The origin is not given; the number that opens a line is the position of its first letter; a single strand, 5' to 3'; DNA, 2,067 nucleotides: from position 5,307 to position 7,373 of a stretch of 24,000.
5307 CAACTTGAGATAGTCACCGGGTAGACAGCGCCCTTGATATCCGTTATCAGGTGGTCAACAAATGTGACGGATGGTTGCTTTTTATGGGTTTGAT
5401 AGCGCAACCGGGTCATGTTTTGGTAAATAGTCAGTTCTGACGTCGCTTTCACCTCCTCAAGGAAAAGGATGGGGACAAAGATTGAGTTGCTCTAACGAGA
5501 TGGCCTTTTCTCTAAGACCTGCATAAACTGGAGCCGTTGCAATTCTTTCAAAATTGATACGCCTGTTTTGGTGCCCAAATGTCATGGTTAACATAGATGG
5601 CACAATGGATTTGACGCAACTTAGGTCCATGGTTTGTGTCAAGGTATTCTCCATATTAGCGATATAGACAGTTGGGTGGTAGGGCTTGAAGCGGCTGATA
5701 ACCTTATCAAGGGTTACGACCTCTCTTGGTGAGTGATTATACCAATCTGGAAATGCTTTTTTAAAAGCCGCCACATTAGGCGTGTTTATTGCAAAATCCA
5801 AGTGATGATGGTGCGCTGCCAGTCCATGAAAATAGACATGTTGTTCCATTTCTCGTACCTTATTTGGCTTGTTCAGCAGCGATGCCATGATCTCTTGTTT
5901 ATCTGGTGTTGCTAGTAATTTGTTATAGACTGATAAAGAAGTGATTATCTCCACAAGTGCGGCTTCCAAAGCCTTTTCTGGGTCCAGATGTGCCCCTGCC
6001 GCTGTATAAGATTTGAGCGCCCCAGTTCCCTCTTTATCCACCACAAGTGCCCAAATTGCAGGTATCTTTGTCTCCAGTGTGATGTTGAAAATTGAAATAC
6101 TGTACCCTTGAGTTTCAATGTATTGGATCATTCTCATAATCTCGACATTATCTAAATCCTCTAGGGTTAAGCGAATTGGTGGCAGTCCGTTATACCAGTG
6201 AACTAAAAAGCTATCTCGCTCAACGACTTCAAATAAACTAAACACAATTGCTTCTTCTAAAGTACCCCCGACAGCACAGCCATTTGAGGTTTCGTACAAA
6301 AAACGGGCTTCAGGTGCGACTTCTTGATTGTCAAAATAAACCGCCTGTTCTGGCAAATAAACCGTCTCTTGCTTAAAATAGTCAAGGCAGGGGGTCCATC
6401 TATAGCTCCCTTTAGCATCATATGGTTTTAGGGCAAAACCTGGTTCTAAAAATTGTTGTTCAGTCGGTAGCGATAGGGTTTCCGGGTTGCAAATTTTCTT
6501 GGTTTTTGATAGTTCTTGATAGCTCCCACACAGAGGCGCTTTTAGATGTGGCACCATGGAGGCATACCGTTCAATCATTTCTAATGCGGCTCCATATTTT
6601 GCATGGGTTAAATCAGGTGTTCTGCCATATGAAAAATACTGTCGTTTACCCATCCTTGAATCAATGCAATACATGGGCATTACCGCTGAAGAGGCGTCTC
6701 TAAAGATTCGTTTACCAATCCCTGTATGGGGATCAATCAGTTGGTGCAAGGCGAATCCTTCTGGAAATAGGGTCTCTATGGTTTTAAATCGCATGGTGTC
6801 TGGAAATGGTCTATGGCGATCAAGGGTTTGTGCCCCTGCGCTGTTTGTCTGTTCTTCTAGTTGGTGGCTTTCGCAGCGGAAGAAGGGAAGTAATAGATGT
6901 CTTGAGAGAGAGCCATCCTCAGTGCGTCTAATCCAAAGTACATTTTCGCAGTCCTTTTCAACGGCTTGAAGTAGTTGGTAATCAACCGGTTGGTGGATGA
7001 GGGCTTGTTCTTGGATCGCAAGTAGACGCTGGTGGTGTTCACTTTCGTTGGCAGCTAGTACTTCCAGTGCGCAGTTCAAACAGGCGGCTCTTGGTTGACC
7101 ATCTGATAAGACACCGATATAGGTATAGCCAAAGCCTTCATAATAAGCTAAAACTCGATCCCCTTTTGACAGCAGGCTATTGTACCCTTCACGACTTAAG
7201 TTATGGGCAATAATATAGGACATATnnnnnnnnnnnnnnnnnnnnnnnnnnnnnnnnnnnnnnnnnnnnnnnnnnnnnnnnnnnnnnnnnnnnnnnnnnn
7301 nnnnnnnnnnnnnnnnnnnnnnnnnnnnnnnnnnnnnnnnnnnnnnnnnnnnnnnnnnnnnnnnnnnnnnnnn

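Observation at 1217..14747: Compact thiopeptide/pyritide-class RiPP operon in a strict-anaerobe background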

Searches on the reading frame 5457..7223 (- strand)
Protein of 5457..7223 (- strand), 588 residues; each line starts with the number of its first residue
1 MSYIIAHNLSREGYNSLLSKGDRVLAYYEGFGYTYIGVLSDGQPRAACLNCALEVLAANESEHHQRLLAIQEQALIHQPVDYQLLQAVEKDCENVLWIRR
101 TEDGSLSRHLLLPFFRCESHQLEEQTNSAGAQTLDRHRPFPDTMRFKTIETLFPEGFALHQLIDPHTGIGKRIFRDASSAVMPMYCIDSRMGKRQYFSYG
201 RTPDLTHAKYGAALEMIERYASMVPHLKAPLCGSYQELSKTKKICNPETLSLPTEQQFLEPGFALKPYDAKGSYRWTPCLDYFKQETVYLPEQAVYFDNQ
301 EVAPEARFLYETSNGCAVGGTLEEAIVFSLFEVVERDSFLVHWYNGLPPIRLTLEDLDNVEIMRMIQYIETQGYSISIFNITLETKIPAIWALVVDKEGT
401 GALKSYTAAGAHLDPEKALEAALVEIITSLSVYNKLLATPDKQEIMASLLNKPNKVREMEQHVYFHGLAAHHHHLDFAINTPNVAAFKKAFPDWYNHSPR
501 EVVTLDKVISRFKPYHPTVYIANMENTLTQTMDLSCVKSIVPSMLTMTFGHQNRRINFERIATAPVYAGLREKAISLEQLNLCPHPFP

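Call 4: search_protein_families(library=pfam, proteins=[window:5457-7223:-], max_evalue=0.01)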
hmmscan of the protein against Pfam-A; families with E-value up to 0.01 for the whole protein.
window:5457-7223:- (588 aa): 1 family
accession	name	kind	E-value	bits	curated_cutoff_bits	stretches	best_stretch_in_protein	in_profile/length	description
PF02624.21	YcaO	-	6.8e-66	223.2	25.7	1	200-544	2-324/325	YcaO cyclodehydratase, ATP-ad Mg2+-binding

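Call 5: search_protein_families(library=ncbifam, proteins=[window:5457-7223:-], max_evalue=0.01)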
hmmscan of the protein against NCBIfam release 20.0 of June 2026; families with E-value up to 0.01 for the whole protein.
window:5457-7223:- (588 aa): 5 families
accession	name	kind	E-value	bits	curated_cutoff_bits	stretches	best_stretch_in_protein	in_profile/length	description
TIGR03604.1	TOMM_cyclo_SagD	subfamily_domain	3.3e-79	266.5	219.25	1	202-588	3-377/377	thiazole/oxazole-forming peptide maturase, SagD family component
TIGR03266.1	methan_mark_1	equivalog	2.3e-24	86.1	365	1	199-435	56-274/376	YcaO-related McrA-glycine thioamidation protein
TIGR00702.1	TIGR00702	domain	1.4e-21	77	75.65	1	195-544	48-364/377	YcaO-type kinase domain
NF040716.1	YcaO_for_S12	equivalog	7.9e-06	24.6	700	1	309-543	174-386/571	30S ribosomal protein S12 methylthiotransferase accessory factor YcaO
TIGR03549.1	TIGR03549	equivalog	1.6e-05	23.4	900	1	293-431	310-441/723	OsmC domain/YcaO domain-containing protein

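Call 10: find_encoding_contigs(protein=window:5457-7223:-, flank=10000, max_places=6)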
Protein window:5457-7223:- (588 aa): 3 contigs read that carry it; 1 place shown.
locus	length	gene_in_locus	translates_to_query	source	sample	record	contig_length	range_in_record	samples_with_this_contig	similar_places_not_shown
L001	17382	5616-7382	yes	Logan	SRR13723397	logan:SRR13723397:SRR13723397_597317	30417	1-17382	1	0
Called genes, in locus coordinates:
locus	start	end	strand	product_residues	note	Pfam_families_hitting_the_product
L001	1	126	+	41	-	?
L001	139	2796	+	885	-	PF04738:Lant_dehydr_N (faint)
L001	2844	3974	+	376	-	-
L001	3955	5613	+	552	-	-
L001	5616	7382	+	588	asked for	PF02624:YcaO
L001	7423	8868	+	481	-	-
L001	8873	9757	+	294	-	PF14028:Lant_dehydr_C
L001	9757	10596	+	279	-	PF00881:Nitroreductase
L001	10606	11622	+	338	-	-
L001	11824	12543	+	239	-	PF00072:Response_reg, PF04397:LytTR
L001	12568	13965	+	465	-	PF14689:SPOB_a, PF14501:HATPase_c_5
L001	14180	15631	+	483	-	PF01276:OKR_DC_1, PF00266:Aminotran_5, PF00155:Aminotran_1_2, PF01041:DegT_DnrJ_EryC1, PF01053:Cys_Met_Meta_PP (weak), PF01212:Beta_elim_lyase, PF03711:OKR_DC_1_C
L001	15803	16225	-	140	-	-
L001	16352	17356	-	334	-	PF03601:Cons_hypoth698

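Call 11: find_related_loci(query=window:5457-7223:-, collection=genome_contigs, flank=10000)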
Query window:5457-7223:- (588 aa) in genome_contigs; peptide patterns used: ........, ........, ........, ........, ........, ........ (x = any residue, [..] = any of these).
16 stretches matched a pattern, but none encodes a relative of the query by tblastn (E <= 1e-3).

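Call 12: find_homologous_proteins(query=window:5457-7223:-, max_evalue=1e-10)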
Query window:5457-7223:- (588 aa): 360 proteins with E <= 1e-10 among 8000 candidates; the best 120 are listed.
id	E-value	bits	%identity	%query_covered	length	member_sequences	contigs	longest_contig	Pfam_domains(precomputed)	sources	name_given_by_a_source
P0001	0.0e+0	1366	100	100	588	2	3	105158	PF02624.22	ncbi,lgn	-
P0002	4.4e-154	532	42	99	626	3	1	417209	PF02624.22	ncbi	-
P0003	1.5e-151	524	41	98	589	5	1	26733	PF02624.22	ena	-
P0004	1.4e-143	498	49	76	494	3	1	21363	PF02624.22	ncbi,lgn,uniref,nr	ncbi:ribosomal protein S12 methylthiotransferase accessory factor [Caloranaerobacter azorensis DSM 1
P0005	3.5e-137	477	39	98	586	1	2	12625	PF02624.22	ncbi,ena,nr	ncbi:MAG: hypothetical protein H6Q59_1508 [Firmicutes bacterium]|nr:hypothetical protein [Bacillota 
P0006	6.5e-132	459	39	98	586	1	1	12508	PF02624.22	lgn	-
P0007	1.4e-129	452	40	95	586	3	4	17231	PF02624.22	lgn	-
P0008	2.6e-128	447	38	96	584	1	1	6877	PF02624.22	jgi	-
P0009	4.0e-128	447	40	92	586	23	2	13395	PF02624.22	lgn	-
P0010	1.3e-127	445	38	98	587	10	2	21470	PF02624.22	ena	-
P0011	2.9e-122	427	38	94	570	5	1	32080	PF02624.22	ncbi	-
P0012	1.4e-121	425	38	94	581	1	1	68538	PF02624.22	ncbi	-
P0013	3.8e-118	414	43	79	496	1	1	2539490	PF02624.22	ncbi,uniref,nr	ncbi:YcaO-like family protein [Caloranaerobacter azorensis]|uniref:YcaO domain-containing protein n=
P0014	5.0e-116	407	37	98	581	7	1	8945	PF02624.22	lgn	-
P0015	3.9e-113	397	38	95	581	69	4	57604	PF02624.22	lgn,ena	-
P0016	6.5e-105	370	37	96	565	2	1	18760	PF02624.22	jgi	-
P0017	3.2e-104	368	35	99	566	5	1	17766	PF02624.22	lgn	-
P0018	1.2e-103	366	35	99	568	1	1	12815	PF02624.22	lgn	-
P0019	1.2e-95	339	37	96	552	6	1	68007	PF02624.22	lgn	-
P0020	3.4e-94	335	35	96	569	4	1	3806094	PF02624.22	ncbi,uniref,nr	ncbi:YcaO-like family protein [Bacillus aquiflavi]|uniref:YcaO-like family protein n=1 Tax=Bacillus 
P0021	3.2e-92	328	35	84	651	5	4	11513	PF02624.22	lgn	-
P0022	9.5e-92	327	36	96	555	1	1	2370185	PF02624.22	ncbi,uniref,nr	ncbi:YcaO-like family protein [Sporosarcina sp. 6E9]|uniref:YcaO-like family protein n=1 Tax=Sporosa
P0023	3.9e-91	325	36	97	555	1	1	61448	PF02624.22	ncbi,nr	ncbi:YcaO-like family protein [Bacillaceae bacterium Marseille-Q3522]|nr:YcaO-like family protein [B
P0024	5.1e-91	324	35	97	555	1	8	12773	PF02624.22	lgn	-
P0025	6.8e-91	324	34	96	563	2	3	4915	PF02624.22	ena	-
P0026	1.0e-90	323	36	96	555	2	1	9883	PF02624.22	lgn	-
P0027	7.5e-90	320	35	95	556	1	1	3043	PF02624.22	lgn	-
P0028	1.5e-86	309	34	96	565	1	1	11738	PF02624.22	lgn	-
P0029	3.3e-86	308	34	97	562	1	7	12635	PF02624.22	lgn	-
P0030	1.9e-84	303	38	73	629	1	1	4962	PF02624.22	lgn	-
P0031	1.2e-83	300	38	73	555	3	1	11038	PF02624.22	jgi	jgi:ribosomal protein S12 methylthiotransferase accessory factor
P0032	1.6e-83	299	39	73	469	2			PF02624.22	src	-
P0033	3.5e-83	298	33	93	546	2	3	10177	PF02624.22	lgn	-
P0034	5.9e-83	298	38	73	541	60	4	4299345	PF02624.22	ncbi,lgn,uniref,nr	ncbi:YcaO-like family protein [Rossellomorea marisflavi]|uniref:YcaO-like family protein n=1 Tax=Ros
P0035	1.9e-77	279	37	72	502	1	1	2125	PF02624.22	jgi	jgi:ribosomal protein S12 methylthiotransferase accessory factor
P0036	1.2e-68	250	33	73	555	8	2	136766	PF02624.22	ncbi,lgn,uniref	ncbi:YcaO-like family protein [Bacillus cytotoxicus]|uniref:YcaO-like family protein n=1 Tax=Bacillu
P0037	9.2e-66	241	37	59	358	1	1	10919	PF02624.22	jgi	jgi:ribosomal protein S12 methylthiotransferase accessory factor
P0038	1.5e-65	240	39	60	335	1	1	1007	PF02624.22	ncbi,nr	ncbi:YcaO-like family protein, partial [Microvirga sp. 3-52]|nr:YcaO-like family protein [Microvirga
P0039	5.8e-65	238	32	82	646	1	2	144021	PF02624.22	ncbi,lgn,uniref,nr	ncbi:TOMM precursor leader peptide-binding protein [Fictibacillus phosphorivorans]|uniref:TOMM precu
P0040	9.6e-65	237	32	84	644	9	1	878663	PF02624.22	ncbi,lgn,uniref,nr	ncbi:TOMM precursor leader peptide-binding protein [Bacillus sonorensis]|uniref:TOMM precursor leade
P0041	1.2e-64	237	30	74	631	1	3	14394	PF02624.22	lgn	-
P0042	4.0e-61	226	31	89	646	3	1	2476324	PF02624.22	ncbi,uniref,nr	ncbi:TOMM precursor leader peptide-binding protein [Bacillus sp. E(2018)]|uniref:TOMM precursor lead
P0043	1.6e-60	224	30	82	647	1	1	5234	PF02624.22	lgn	-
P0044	2.4e-60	223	31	88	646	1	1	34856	PF02624.22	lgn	-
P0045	3.4e-60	222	31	86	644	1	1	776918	PF02624.22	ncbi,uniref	ncbi:TOMM precursor leader peptide-binding protein [Salinithrix halophila]|uniref:TOMM leader peptid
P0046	5.3e-60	222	27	95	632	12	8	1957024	PF02624.22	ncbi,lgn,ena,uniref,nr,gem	ncbi:YcaO-like family protein [Dolosigranulum pigrum]|uniref:YcaO-like family protein n=1 Tax=Dolosi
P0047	9.5e-60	221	29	89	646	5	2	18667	PF02624.22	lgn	-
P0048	1.1e-59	221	33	72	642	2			PF02624.22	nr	nr:TOMM precursor leader peptide-binding protein [Paenactinomyces guangxiensis]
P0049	1.3e-59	220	29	89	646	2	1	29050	PF02624.22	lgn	-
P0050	2.1e-59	220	35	66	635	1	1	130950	PF02624.22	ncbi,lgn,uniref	ncbi:TOMM precursor leader peptide-binding protein [Metabacillus sp. RGM 3146]|uniref:TOMM precursor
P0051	2.3e-59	220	31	88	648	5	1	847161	PF02624.22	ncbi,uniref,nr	ncbi:bacteriocin biosynthesis protein SagD [Fictibacillus phosphorivorans]|uniref:Bacteriocin biosyn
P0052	2.7e-59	219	32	76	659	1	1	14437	PF02624.22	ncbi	-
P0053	3.1e-59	219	33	73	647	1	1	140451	PF02624.22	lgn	-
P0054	9.9e-59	218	33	82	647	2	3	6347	PF02624.22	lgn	-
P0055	3.0e-58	216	31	82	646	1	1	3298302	PF02624.22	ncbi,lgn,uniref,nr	ncbi:TOMM precursor leader peptide-binding protein [Fictibacillus sp. BK138]|uniref:TOMM precursor l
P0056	3.4e-58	216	30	89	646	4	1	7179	PF02624.22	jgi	jgi:ribosomal protein S12 methylthiotransferase accessory factor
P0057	4.3e-58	216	29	86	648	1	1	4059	PF02624.22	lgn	-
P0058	4.8e-58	215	31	82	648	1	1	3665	PF02624.22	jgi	jgi:ribosomal protein S12 methylthiotransferase accessory factor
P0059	4.9e-58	215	34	66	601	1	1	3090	PF02624.22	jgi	jgi:ribosomal protein S12 methylthiotransferase accessory factor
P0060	6.2e-58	215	33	66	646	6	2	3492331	PF02624.22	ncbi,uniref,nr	ncbi:MAG: TOMM precursor leader peptide-binding protein [Bacillota bacterium]|uniref:TOMM precursor 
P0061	9.4e-58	214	31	82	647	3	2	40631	PF02624.22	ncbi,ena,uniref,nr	ncbi:TOMM precursor leader peptide-binding protein [Bacillus norwichensis]|uniref:TOMM leader peptid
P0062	1.2e-57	214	31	86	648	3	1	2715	PF02624.22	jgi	jgi:ribosomal protein S12 methylthiotransferase accessory factor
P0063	1.3e-57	214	31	73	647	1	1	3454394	PF02624.22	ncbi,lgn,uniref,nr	ncbi:TOMM precursor leader peptide-binding protein [Effusibacillus dendaii]|uniref:SagD family biosy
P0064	1.5e-57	214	30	82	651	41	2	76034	PF02624.22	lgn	-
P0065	1.5e-57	214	31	82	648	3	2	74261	PF02624.22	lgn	-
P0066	1.8e-57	213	30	86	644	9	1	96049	PF02624.22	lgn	-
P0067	2.1e-57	213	30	88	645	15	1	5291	PF02624.22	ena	-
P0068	2.2e-57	213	30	82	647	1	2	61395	PF02624.22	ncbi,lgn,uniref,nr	ncbi:TOMM precursor leader peptide-binding protein [Alicyclobacillus pomorum]|uniref:TOMM precursor 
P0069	2.8e-57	213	34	66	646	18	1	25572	PF02624.22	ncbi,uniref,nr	ncbi:TOMM precursor leader peptide-binding protein [Fictibacillus norfolkensis]|uniref:TOMM leader p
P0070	3.1e-57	213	29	97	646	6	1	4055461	PF02624.22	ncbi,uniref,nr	ncbi:bacteriocin biosynthesis protein SagD [Fictibacillus arsenicus]|uniref:Bacteriocin biosynthesis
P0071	3.5e-57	213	28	96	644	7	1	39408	PF02624.22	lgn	-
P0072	3.9e-57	212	31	82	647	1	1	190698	PF02624.22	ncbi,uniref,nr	ncbi:TOMM precursor leader peptide-binding protein [Bacillus sp. 03113]|uniref:TOMM precursor leader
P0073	4.2e-57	212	29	97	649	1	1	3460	PF02624.22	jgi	jgi:ribosomal protein S12 methylthiotransferase accessory factor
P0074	5.1e-57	212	32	70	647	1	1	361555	PF02624.22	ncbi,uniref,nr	ncbi:TOMM precursor leader peptide-binding protein [Bacillus aerolatus]|uniref:TOMM leader peptide-b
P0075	6.1e-57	212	30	88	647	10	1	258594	PF02624.22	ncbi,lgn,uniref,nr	ncbi:TOMM precursor leader peptide-binding protein [Paenibacillus elgii]|uniref:TOMM precursor leade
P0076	6.9e-57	212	32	82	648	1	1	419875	PF02624.22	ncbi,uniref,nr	ncbi:TOMM precursor leader peptide-binding protein [Caldalkalibacillus salinus]|uniref:TOMM precurso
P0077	7.6e-57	211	34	66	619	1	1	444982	PF02624.22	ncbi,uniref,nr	ncbi:TOMM precursor leader peptide-binding protein [Metabacillus sp. GX 13764]|uniref:TOMM precursor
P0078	8.2e-57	211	29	96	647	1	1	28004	PF02624.22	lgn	-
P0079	9.6e-57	211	30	86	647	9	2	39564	PF02624.22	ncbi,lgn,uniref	ncbi:TOMM precursor leader peptide-binding protein [Aneurinibacillus aneurinilyticus]|uniref:TOMM pr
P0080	1.1e-56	211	34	66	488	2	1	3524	PF02624.22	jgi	jgi:ribosomal protein S12 methylthiotransferase accessory factor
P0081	1.2e-56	211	28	98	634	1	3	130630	PF02624.22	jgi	jgi:ribosomal protein S12 methylthiotransferase accessory factor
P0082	1.3e-56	211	30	86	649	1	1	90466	PF02624.22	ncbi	-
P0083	1.5e-56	210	34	73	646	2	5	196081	PF02624.22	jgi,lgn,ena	-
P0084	2.3e-56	210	29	98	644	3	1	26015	PF02624.22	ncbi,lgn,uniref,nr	ncbi:TOMM precursor leader peptide-binding protein [Paenibacillus vini]|uniref:TOMM precursor leader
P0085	2.5e-56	210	32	79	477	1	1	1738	PF02624.22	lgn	-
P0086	2.7e-56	210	32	66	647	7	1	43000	PF02624.22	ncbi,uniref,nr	ncbi:TOMM precursor leader peptide-binding protein [Bacillus sp. mrc49]|uniref:TOMM precursor leader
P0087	4.0e-56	209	29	86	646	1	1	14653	PF02624.22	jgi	-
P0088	5.8e-56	208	34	66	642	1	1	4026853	PF02624.22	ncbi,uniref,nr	ncbi:TOMM precursor leader peptide-binding protein [Metabacillus sp. KIGAM252]|uniref:TOMM leader pe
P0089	6.4e-56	208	32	82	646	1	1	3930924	PF02624.22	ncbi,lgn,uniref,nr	ncbi:TOMM precursor leader peptide-binding protein [Bacillus sp. NEB1478]|uniref:TOMM precursor lead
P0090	6.5e-56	208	29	99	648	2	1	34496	PF02624.22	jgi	jgi:ribosomal protein S12 methylthiotransferase accessory factor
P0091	9.1e-56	208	29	86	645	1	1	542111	PF02624.22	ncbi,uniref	ncbi:TOMM precursor leader peptide-binding protein [Paenibacillus sp. M1]|uniref:TOMM leader peptide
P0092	9.5e-56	208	31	82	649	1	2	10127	PF02624.22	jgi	jgi:ribosomal protein S12 methylthiotransferase accessory factor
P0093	1.1e-55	208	33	71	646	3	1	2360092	PF02624.22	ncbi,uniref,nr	ncbi:TOMM precursor leader peptide-binding protein [Paenibacillus nasutitermitis]|uniref:YcaO domain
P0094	1.1e-55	208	29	86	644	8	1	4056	PF02624.22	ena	-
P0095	1.1e-55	208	33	76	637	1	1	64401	PF02624.22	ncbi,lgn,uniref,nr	ncbi:TOMM precursor leader peptide-binding protein [Bacillus mangrovi]|uniref:TOMM leader peptide-bi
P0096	1.1e-55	208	30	82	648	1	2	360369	PF02624.22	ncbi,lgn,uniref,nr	ncbi:TOMM precursor leader peptide-binding protein [Alteribacillus bidgolensis]|uniref:Ribosomal pro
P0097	1.5e-55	207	33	66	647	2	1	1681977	PF02624.22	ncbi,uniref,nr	ncbi:TOMM precursor leader peptide-binding protein [Lederbergia citrea]|uniref:TOMM precursor leader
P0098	1.9e-55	207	28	93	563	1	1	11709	PF02624.22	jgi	jgi:ribosomal protein S12 methylthiotransferase accessory factor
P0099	2.1e-55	207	30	80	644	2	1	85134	PF02624.22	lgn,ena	-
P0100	2.4e-55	206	32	77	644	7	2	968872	PF02624.22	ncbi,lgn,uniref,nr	ncbi:TOMM precursor leader peptide-binding protein [Bacillus glycinifermentans]|uniref:TOMM precurso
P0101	2.5e-55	206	34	66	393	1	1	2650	PF02624.22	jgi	jgi:ribosomal protein S12 methylthiotransferase accessory factor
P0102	2.7e-55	206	32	66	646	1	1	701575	PF02624.22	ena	-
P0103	3.0e-55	206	33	66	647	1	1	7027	PF02624.22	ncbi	ncbi:TOMM precursor leader peptide-binding protein [Peribacillus sp. NPDC060186]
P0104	3.3e-55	206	30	86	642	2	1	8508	PF02624.22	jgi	jgi:ribosomal protein S12 methylthiotransferase accessory factor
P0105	4.2e-55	206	35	66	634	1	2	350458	PF02624.22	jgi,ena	-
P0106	4.3e-55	206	30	82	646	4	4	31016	PF02624.22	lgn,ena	-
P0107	5.4e-55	205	34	66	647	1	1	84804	PF02624.22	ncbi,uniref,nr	ncbi:TOMM precursor leader peptide-binding protein [Bacillus sp. EAC]|uniref:TOMM precursor leader p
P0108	5.7e-55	205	33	66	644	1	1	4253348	PF02624.22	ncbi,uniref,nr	ncbi:bacteriocin biosynthesis protein SagD [Bacillus sp. FJAT-42376]|uniref:TOMM precursor leader pe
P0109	5.9e-55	205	33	66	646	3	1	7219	PF02624.22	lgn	-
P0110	6.7e-55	205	33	66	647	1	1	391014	PF02624.22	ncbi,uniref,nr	ncbi:TOMM precursor leader peptide-binding protein [Peribacillus sp. SI8-4]|uniref:TOMM precursor le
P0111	6.8e-55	205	34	66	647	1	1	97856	PF02624.22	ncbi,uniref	ncbi:TOMM precursor leader peptide-binding protein [Peribacillus sp. NPDC096540]|uniref:TOMM precurs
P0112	6.9e-55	205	32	66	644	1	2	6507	PF02624.22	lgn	-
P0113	7.0e-55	205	29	82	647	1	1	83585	PF02624.22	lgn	-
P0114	7.1e-55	205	29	98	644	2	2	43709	PF02624.22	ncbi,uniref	ncbi:TOMM precursor leader peptide-binding protein [Laceyella putida]|uniref:TOMM leader peptide-bin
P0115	7.2e-55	205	32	66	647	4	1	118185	PF02624.22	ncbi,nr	ncbi:TOMM precursor leader peptide-binding protein [Paenibacillus contaminans]|nr:TOMM precursor lea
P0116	8.2e-55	205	32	66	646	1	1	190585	PF02624.22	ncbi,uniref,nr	ncbi:TOMM precursor leader peptide-binding protein [Desertibacillus haloalkaliphilus]|uniref:TOMM pr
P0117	8.4e-55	205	29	86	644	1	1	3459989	PF02624.22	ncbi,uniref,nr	ncbi:TOMM precursor leader peptide-binding protein [Paenibacillus segetis]|uniref:SagD family biosyn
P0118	9.0e-55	205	32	82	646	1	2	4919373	PF02624.22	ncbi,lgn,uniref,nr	ncbi:bacteriocin biosynthesis protein SagD [Peribacillus muralis]|uniref:Bacteriocin biosynthesis pr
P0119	9.8e-55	204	32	76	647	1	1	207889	PF02624.22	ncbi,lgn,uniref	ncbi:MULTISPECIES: TOMM precursor leader peptide-binding protein [unclassified Paenibacillus]|uniref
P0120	1.0e-54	204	33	66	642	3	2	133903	PF02624.22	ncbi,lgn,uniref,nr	ncbi:bacteriocin biosynthesis protein SagD [Bacillus manliponensis]|uniref:Bacteriocin biosynthesis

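Call 13: list_cluster_members(proteins=[P0001, P0002, P0011, P0012])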
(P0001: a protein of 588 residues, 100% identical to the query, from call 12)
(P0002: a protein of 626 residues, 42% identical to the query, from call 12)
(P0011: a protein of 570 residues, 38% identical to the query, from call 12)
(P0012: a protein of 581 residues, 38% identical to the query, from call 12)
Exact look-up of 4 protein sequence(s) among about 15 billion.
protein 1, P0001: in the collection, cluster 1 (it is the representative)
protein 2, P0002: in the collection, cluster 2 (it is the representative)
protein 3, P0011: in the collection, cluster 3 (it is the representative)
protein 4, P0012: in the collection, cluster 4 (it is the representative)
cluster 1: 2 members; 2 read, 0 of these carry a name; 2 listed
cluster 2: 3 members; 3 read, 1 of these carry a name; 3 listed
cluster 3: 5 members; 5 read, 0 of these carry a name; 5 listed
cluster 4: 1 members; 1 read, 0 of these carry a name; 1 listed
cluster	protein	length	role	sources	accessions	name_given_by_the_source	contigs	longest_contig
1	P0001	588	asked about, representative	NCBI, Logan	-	-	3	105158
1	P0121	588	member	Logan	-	-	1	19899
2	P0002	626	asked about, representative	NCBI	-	-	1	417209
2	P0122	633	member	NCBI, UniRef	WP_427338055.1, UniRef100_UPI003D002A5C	YcaO-like family protein [Caloranaerobacter sp. DY30410] | YcaO-like family protein n=1 Tax=Caloranaerobacter sp. DY30410 TaxID=3238305 ...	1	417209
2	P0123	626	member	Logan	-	-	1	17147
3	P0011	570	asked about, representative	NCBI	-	-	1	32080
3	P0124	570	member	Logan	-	-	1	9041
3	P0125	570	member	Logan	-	-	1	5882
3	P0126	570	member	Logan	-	-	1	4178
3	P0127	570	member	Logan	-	-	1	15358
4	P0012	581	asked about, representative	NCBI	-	-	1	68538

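Call 15: find_encoding_contigs(protein=P0002, flank=10000, max_places=2)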
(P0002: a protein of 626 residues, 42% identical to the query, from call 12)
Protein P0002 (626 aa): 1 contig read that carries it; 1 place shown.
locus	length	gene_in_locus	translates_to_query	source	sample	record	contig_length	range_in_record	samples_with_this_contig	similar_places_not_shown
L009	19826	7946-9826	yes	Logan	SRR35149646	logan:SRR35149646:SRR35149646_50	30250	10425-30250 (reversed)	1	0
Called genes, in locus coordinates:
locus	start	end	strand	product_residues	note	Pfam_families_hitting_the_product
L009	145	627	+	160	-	PF04397:LytTR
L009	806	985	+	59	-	-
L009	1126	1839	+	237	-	PF02463:SMC_N (weak), PF13175:AAA_15 (faint), PF13476:AAA_23 (faint), PF00005:ABC_tran, PF13304:AAA_21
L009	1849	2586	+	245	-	PF01061:ABC2_membrane, PF12698:ABC2_membrane_3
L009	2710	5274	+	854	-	PF04738:Lant_dehydr_N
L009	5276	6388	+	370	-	-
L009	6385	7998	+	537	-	-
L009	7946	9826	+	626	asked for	PF02624:YcaO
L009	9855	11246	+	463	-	-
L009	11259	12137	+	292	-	PF14028:Lant_dehydr_C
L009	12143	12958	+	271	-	PF00881:Nitroreductase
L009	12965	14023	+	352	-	-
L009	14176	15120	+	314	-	PF00005:ABC_tran, PF13304:AAA_21 (faint)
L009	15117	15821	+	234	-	PF12679:ABC2_membrane_2 (faint), PF12730:ABC2_membrane_4 (weak), PF12698:ABC2_membrane_3 (weak)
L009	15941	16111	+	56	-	-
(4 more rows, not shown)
